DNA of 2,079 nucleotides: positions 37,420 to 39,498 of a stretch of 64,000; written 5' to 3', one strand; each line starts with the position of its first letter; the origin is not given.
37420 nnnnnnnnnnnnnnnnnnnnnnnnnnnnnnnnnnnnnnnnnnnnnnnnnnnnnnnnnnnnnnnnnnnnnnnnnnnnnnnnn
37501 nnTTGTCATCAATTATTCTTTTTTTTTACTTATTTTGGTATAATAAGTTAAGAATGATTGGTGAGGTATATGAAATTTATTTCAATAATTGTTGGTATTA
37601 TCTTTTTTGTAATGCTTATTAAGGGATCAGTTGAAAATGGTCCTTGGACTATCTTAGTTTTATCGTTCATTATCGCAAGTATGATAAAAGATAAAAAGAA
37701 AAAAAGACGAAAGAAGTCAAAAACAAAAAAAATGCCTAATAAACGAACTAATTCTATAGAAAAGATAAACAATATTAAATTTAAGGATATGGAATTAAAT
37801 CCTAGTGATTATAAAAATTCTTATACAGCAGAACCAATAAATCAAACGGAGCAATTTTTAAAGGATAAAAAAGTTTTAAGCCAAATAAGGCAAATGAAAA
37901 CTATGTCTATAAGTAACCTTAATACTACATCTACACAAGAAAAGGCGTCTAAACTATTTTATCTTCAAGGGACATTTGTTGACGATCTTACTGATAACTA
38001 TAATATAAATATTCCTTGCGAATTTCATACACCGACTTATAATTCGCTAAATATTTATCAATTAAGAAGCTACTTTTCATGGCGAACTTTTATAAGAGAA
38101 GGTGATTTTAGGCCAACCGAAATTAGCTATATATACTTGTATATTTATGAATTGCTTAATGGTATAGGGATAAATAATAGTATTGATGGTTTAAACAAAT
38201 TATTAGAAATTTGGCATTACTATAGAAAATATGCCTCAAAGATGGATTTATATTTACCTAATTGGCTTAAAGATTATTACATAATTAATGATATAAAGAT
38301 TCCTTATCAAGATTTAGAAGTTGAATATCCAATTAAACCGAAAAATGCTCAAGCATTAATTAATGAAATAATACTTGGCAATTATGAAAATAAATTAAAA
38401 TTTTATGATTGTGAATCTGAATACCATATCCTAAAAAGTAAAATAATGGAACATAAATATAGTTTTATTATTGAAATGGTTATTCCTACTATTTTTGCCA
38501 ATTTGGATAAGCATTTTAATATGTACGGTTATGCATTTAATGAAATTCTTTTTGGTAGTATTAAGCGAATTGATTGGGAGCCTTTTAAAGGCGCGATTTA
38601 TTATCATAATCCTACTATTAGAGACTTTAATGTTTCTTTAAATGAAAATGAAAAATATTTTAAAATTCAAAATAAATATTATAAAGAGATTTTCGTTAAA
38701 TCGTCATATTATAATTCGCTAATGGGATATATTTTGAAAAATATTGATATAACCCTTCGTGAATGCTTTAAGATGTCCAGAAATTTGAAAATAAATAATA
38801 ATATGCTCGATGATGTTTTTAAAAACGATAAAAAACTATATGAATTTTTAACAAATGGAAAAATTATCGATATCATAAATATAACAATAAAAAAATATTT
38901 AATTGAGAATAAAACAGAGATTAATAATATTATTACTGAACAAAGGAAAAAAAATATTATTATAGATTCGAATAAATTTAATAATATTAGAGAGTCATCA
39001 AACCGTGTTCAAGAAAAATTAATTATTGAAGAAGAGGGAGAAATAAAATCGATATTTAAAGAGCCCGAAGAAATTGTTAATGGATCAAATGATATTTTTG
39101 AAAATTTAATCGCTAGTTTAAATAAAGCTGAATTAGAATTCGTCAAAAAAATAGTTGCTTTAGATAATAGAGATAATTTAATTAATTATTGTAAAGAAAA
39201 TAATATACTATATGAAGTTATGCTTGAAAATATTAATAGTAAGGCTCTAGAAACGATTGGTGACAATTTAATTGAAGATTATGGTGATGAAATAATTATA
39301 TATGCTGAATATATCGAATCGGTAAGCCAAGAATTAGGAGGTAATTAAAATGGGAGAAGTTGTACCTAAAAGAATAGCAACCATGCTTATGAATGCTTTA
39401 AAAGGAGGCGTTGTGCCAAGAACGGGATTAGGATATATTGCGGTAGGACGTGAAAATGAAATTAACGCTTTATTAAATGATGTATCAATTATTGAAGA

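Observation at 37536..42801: Three-gene TerB_N/TerB_C - DUF2791 ATPase - Lhr-like helicase operon (Shango-type anti-phage system), membrane-anchored variant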

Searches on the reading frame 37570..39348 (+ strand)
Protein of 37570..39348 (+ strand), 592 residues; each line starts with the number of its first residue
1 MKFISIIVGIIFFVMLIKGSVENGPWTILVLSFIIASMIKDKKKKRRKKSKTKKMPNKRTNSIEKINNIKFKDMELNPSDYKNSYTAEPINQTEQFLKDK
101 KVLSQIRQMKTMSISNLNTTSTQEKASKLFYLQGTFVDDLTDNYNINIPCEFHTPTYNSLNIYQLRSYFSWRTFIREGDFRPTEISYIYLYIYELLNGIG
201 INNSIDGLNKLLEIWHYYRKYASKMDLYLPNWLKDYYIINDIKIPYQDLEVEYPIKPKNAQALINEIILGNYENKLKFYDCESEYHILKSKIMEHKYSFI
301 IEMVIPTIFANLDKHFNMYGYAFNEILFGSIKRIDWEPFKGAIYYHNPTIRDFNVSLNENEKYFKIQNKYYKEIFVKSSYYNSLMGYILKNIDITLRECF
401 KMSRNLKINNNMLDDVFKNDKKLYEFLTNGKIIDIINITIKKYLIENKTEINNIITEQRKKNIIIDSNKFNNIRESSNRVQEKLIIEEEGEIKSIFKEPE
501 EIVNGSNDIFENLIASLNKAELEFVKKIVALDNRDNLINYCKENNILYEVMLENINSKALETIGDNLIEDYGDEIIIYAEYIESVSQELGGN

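Call 3: search_protein_families(library=pfam, proteins=[window:37570-39348:+], max_evalue=0.1)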
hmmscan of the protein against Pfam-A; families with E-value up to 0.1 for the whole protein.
window:37570-39348:+ (592 aa): 2 families
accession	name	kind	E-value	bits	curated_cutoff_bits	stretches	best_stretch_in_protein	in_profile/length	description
PF13208.11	TerB_N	-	1e-22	81.3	25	1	104-242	15-137/207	TerB N-terminal domain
PF15615.11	TerB_C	-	1.9e-13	51.3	26.3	1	456-585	10-147/148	TerB-C domain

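Call 4: search_protein_families(library=padloc, proteins=[window:37570-39348:+], max_evalue=0.1)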
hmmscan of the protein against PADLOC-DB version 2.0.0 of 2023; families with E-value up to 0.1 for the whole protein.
window:37570-39348:+ (592 aa): 2 families
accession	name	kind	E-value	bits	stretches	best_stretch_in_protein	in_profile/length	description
PDLC03958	SngA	-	1.4e-55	187.9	1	95-587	68-525/528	-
PDLC04817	PDC-S02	-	0.012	13.1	1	331-429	102-202/286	-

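Call 5: search_protein_families(library=ncbifam, proteins=[window:37570-39348:+], max_evalue=0.1)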
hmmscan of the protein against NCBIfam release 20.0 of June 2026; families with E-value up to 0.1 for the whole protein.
window:37570-39348:+ (592 aa): 0 families

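Call 13: find_homologous_proteins(query=window:37570-39348:+, max_evalue=0.001)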
Query window:37570-39348:+ (592 aa): 221 proteins with E <= 0.001 among 8000 candidates; the best 120 are listed.
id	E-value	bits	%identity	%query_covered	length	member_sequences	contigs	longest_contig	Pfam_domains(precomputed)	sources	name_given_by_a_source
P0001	0.0e+0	1294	100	100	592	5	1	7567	PF13208.12,PF15615.12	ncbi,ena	-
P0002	0.0e+0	1086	83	100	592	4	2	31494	PF13208.12,PF15615.12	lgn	-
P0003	0.0e+0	1027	80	100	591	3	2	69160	PF13208.12,PF15615.12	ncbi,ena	-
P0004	2.0e-287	973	75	100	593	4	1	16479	PF13208.12,PF15615.12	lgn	-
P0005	1.1e-277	941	70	100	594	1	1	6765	PF13208.12,PF15615.12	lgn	-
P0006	1.6e-277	940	73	100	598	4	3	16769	PF13208.12,PF15615.12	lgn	-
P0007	3.3e-277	939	70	100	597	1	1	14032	PF13208.12,PF15615.12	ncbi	-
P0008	6.0e-277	938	70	100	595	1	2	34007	PF13208.12,PF15615.12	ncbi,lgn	-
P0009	3.3e-275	933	71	100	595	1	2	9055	PF13208.12,PF15615.12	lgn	-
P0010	2.4e-274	930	72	100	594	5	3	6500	PF13208.12,PF15615.12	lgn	-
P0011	2.8e-268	910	70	100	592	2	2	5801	PF13208.12,PF15615.12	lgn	-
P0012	2.3e-261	887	69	100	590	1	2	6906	PF13208.12,PF15615.12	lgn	-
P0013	3.4e-209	715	59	98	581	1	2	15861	PF13208.12,PF15615.12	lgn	-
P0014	7.3e-207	707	56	100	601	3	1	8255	PF13208.12,PF15615.12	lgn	-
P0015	2.0e-200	686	56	100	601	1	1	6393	PF13208.12,PF15615.12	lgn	-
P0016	2.4e-196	672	56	100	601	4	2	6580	PF13208.12,PF15615.12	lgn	-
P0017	1.6e-194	666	54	100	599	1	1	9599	PF13208.12,PF15615.12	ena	-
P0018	2.8e-189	649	56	98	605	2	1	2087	PF13208.12,PF15615.12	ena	-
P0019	1.9e-188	646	57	92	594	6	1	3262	PF13208.12,PF15615.12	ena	-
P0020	1.3e-181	624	54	99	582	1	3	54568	PF13208.12,PF15615.12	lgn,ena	-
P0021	1.5e-181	623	54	99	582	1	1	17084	PF13208.12,PF15615.12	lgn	-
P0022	1.5e-181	623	54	99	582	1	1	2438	PF13208.12,PF15615.12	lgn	-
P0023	1.7e-181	623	54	99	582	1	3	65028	PF13208.12,PF15615.12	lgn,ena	-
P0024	1.8e-181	623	54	99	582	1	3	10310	PF13208.12,PF15615.12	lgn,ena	-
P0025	2.1e-181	623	54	99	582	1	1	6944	PF13208.12,PF15615.12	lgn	-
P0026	2.3e-181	623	54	99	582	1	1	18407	PF13208.12,PF15615.12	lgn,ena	-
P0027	3.4e-181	622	54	99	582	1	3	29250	PF13208.12,PF15615.12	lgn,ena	-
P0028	3.8e-181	622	54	99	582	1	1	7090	PF13208.12,PF15615.12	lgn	-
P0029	4.0e-181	622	54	99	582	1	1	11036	PF13208.12,PF15615.12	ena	-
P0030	4.2e-181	622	54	99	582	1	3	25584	PF13208.12,PF15615.12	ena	-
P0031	4.3e-181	622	54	99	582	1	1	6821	PF13208.12,PF15615.12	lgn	-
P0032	4.4e-181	622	54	99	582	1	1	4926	PF13208.12,PF15615.12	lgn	-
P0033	4.5e-181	622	54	99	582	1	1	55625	PF13208.12,PF15615.12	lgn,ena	-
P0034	4.5e-181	622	54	99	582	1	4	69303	PF13208.12,PF15615.12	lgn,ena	-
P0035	4.6e-181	622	54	99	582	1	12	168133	PF13208.12,PF15615.12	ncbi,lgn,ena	-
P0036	4.7e-181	622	54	99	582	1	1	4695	PF13208.12,PF15615.12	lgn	-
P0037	5.0e-181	622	54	99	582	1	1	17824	PF13208.12,PF15615.12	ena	-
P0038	5.1e-181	622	54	99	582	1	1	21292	PF13208.12,PF15615.12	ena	-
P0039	5.5e-181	622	54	99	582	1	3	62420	PF13208.12,PF15615.12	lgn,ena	-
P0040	6.3e-181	621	53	99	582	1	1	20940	PF13208.12,PF15615.12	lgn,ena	-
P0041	6.9e-181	621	54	99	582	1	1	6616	PF13208.12,PF15615.12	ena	-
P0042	6.9e-181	621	54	99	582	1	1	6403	PF13208.12,PF15615.12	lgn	-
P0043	7.1e-181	621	54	99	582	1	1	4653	PF13208.12,PF15615.12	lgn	-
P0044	8.2e-181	621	54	99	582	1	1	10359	PF13208.12,PF15615.12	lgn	-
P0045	8.7e-181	621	54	99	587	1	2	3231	PF13208.12,PF15615.12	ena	-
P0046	8.9e-181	621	53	99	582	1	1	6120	PF13208.12,PF15615.12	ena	-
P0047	9.6e-181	621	54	99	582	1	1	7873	PF13208.12,PF15615.12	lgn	-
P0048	9.7e-181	621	54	99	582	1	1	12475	PF13208.12,PF15615.12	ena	-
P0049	9.9e-181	621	54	99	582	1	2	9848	PF13208.12,PF15615.12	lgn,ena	-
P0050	1.1e-180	621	54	99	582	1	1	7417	PF13208.12,PF15615.12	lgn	-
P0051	1.1e-180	621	53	99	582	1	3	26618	PF13208.12,PF15615.12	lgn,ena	-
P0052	1.2e-180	620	54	99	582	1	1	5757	PF13208.12,PF15615.12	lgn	-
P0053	1.3e-180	620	54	99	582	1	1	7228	PF13208.12,PF15615.12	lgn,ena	-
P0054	1.5e-180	620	53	99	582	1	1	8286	PF13208.12,PF15615.12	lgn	-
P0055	1.5e-180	620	54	99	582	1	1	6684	PF13208.12,PF15615.12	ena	-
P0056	1.5e-180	620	54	99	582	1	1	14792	PF13208.12,PF15615.12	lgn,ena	-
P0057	1.5e-180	620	54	99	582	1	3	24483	PF13208.12,PF15615.12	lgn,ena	-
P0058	1.5e-180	620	53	99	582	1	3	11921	PF13208.12,PF15615.12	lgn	-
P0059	1.6e-180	620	54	99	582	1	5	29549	PF13208.12,PF15615.12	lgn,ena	-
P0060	1.6e-180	620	54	99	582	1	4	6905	PF13208.12,PF15615.12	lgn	-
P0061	2.1e-180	620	53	99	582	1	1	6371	PF13208.12,PF15615.12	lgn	-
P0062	2.5e-180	619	54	99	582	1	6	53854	PF13208.12,PF15615.12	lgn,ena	-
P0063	2.5e-180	619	54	99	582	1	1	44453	PF13208.12,PF15615.12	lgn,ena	-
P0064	2.7e-180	619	54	99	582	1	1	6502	PF13208.12,PF15615.12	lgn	-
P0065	2.9e-180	619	54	99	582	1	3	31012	PF13208.12,PF15615.12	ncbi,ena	-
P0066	3.0e-180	619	54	99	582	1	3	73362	PF13208.12,PF15615.12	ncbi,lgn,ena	-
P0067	3.1e-180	619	53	99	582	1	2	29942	PF13208.12,PF15615.12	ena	-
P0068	3.1e-180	619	53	99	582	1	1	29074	PF13208.12,PF15615.12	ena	-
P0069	3.2e-180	619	54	99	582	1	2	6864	PF13208.12,PF15615.12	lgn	-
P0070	3.3e-180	619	54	99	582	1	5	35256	PF13208.12,PF15615.12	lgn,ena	-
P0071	3.4e-180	619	54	99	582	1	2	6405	PF13208.12,PF15615.12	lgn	-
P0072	3.6e-180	619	53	99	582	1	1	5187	PF13208.12,PF15615.12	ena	-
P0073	3.6e-180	619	53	99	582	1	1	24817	PF13208.12,PF15615.12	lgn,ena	-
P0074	3.6e-180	619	53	99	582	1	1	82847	PF13208.12,PF15615.12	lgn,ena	-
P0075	3.8e-180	619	54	99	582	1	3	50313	PF13208.12,PF15615.12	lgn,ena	-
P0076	3.9e-180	619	53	99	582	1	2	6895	PF13208.12,PF15615.12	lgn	-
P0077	4.0e-180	619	54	99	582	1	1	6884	PF13208.12,PF15615.12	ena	-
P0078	4.0e-180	619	53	99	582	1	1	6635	PF13208.12,PF15615.12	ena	-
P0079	4.6e-180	619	53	99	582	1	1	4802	PF13208.12,PF15615.12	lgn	-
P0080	4.7e-180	619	54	99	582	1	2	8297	PF13208.12,PF15615.12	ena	-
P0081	5.0e-180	618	53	99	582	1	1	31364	PF13208.12,PF15615.12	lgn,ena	-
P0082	5.3e-180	618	53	99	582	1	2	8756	PF13208.12,PF15615.12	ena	-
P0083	5.6e-180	618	53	99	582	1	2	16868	PF13208.12,PF15615.12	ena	-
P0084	6.1e-180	618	54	99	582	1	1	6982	PF13208.12,PF15615.12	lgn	-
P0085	6.1e-180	618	53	99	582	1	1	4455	PF13208.12,PF15615.12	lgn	-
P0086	7.0e-180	618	53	99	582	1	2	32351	PF13208.12,PF15615.12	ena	-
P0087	7.1e-180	618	53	99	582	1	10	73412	PF13208.12,PF15615.12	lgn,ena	-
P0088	7.2e-180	618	53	99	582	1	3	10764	PF13208.12,PF15615.12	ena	-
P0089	8.6e-180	618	54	99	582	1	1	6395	PF13208.12,PF15615.12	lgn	-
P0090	8.7e-180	618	53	99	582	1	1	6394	PF13208.12,PF15615.12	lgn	-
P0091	9.2e-180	618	53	99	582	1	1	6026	PF13208.12,PF15615.12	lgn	-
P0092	9.2e-180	618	53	99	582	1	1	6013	PF13208.12,PF15615.12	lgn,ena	-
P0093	9.3e-180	618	54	99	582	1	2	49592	PF13208.12,PF15615.12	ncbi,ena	-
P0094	9.5e-180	617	53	99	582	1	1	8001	PF13208.12,PF15615.12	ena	-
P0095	9.6e-180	617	54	99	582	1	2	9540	PF13208.12,PF15615.12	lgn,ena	-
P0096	9.8e-180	617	53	99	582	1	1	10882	PF13208.12,PF15615.12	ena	-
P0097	1.2e-179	617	53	99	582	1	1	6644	PF13208.12,PF15615.12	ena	-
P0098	1.2e-179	617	53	99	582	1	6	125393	PF13208.12,PF15615.12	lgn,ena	-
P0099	1.2e-179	617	53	99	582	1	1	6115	PF13208.12,PF15615.12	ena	-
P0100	1.2e-179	617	53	99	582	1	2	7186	PF13208.12,PF15615.12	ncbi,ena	-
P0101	1.3e-179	617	54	99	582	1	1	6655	PF13208.12,PF15615.12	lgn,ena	-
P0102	1.9e-179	616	53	99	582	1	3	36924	PF13208.12,PF15615.12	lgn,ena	-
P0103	2.1e-179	616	53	99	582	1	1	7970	PF13208.12,PF15615.12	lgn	-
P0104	2.3e-179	616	53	99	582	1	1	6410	PF13208.12,PF15615.12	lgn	-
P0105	2.5e-179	616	54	99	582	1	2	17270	PF13208.12,PF15615.12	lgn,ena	-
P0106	2.7e-179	616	53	99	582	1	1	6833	PF13208.12,PF15615.12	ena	-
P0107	2.8e-179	616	53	99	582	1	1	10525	PF13208.12,PF15615.12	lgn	-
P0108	2.9e-179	616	53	99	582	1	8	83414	PF13208.12,PF15615.12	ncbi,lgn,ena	-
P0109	3.0e-179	616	53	99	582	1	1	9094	PF13208.12,PF15615.12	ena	-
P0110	3.3e-179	616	54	99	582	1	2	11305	PF13208.12,PF15615.12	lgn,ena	-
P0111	3.5e-179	616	53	99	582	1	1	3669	PF13208.12,PF15615.12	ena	-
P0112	3.6e-179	616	53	99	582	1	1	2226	PF13208.12,PF15615.12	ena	-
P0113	4.3e-179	615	53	99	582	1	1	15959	PF13208.12,PF15615.12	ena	-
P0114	4.5e-179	615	53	99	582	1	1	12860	PF13208.12,PF15615.12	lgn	-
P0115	6.9e-179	615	53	99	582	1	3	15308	PF13208.12,PF15615.12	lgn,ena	-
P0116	8.0e-179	614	53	99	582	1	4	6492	PF13208.12,PF15615.12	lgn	-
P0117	8.2e-179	614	54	99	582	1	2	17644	PF13208.12,PF15615.12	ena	-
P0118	9.9e-179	614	53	99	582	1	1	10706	PF13208.12,PF15615.12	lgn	-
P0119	1.3e-178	614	53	99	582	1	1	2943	PF13208.12,PF15615.12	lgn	-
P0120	1.3e-178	614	53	99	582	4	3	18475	PF13208.12,PF15615.12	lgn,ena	-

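Call 14: find_encoding_contigs(protein=P0001, flank=10000, max_places=6)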
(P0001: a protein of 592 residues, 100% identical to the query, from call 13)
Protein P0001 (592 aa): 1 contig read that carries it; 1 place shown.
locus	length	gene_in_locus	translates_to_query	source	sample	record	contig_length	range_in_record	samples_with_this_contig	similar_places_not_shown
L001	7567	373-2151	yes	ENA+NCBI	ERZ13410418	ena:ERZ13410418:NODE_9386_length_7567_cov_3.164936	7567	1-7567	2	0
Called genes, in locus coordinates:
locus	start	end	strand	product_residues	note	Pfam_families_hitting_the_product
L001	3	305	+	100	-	?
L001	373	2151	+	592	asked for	PF13208:TerB_N, PF15615:TerB_C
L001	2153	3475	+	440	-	PF10923:BrxC_BrxD, PF13191:AAA_16 (weak)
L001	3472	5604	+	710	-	PF04851:ResIII, PF00270:DEAD, PF00271:Helicase_C, PF19306:WHD_Lhr (faint)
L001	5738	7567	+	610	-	?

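Call 15: list_cluster_members(proteins=[window:37570-39348:+, window:39350-40672:+, window:40669-42801:+])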
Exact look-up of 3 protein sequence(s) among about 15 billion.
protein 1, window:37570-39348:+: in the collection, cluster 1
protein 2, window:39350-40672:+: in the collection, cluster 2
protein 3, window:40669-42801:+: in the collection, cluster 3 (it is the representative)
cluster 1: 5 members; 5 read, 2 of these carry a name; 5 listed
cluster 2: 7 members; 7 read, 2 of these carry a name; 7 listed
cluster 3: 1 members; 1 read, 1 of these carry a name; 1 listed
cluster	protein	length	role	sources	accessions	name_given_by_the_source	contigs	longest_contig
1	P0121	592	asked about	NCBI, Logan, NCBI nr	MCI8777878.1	MAG: hypothetical protein HFI87_01870 [Bacilli bacterium] | hypothetical protein [Bacilli bacterium]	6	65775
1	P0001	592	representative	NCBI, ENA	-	-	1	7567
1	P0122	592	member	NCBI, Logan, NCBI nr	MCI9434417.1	MAG: hypothetical protein HFI86_03945 [Bacilli bacterium] | hypothetical protein [Bacilli bacterium]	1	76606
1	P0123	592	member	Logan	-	-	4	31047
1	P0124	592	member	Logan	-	-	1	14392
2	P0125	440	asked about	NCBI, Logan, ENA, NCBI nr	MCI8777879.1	MAG: ATP-binding protein [Bacilli bacterium] | ATP-binding protein [Bacilli bacterium]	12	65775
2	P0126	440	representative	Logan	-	-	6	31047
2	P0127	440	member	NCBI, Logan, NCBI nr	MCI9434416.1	MAG: ATP-binding protein [Bacilli bacterium] | ATP-binding protein [Bacilli bacterium]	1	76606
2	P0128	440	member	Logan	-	-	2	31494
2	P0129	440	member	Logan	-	-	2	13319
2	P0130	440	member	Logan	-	-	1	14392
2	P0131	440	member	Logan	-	-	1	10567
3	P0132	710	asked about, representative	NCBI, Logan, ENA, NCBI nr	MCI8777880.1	MAG: DEAD/DEAH box helicase [Bacilli bacterium] | DEAD/DEAH box helicase [Bacilli bacterium]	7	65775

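Call 25: search_solved_structures(query=window:37570-39348:+, max_evalue=1)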
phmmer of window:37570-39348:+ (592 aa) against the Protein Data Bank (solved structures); distinct sequences matched with E-value up to 1: 0.

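Call 36: search_protein_representatives(protein=window:37852-39348:+)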
Query: 498 residues. Proteins with E-value up to 0.001 (for the whole library): 2249; up to 1e-10: 1493; up to 1e-30: 287. The best 150 are listed.
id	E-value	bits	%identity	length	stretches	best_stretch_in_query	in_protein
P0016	4.0e-171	586.8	58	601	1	1-497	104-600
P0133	4.2e-121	421.8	47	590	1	4-497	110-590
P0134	3.5e-81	290.2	31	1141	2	32-378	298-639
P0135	1.5e-78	281.5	31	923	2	34-493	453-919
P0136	4.4e-78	279.9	30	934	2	34-498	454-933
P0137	9.7e-70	252.4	30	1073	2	28-492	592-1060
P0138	1.8e-69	251.5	31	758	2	15-312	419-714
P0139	4.1e-66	240.5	30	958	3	27-305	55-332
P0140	1.9e-65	238.3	37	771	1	36-495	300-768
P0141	1.3e-63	232.2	29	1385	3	3-312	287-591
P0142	3.3e-62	227.6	28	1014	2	29-324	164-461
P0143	2.5e-59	218.1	28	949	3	30-315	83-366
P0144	1.8e-58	215.3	30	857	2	31-489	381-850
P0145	5.4e-58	213.7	28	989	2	34-333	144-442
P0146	7.3e-58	213.3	27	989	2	33-312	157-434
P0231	5.6e-42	160.9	32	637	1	27-497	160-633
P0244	4.0e-41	158.1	28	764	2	7-373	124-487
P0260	1.7e-40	156.0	27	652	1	30-494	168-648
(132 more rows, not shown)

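Call 42: search_protein_families(library=pfam, alignment_id=A2, max_evalue=0.001)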
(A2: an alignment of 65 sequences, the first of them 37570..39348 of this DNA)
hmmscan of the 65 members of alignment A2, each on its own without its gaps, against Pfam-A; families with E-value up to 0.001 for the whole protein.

A. member 1, window:37570-39348:+ (592 aa): 2 families
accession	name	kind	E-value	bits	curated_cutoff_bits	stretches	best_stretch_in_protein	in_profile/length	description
PF13208.11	TerB_N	-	1e-22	81.3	25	1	104-242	15-137/207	TerB N-terminal domain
PF15615.11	TerB_C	-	1.9e-13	51.3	26.3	1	456-585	10-147/148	TerB-C domain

B. families by the number of members that match (of 65 scanned): 5 families
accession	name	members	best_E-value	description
PF13208.11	TerB_N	65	1.7e-67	TerB N-terminal domain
PF15615.11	TerB_C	63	1.3e-21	TerB-C domain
PF21826.1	DUF6887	2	6.1e-07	Family of unknown function (DUF6887)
PF18780.6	HNH_repeat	1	9.1e-26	Homing endonuclease associated repeat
PF14020.11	DUF4236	1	1.9e-13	Protein of unknown function (DUF4236)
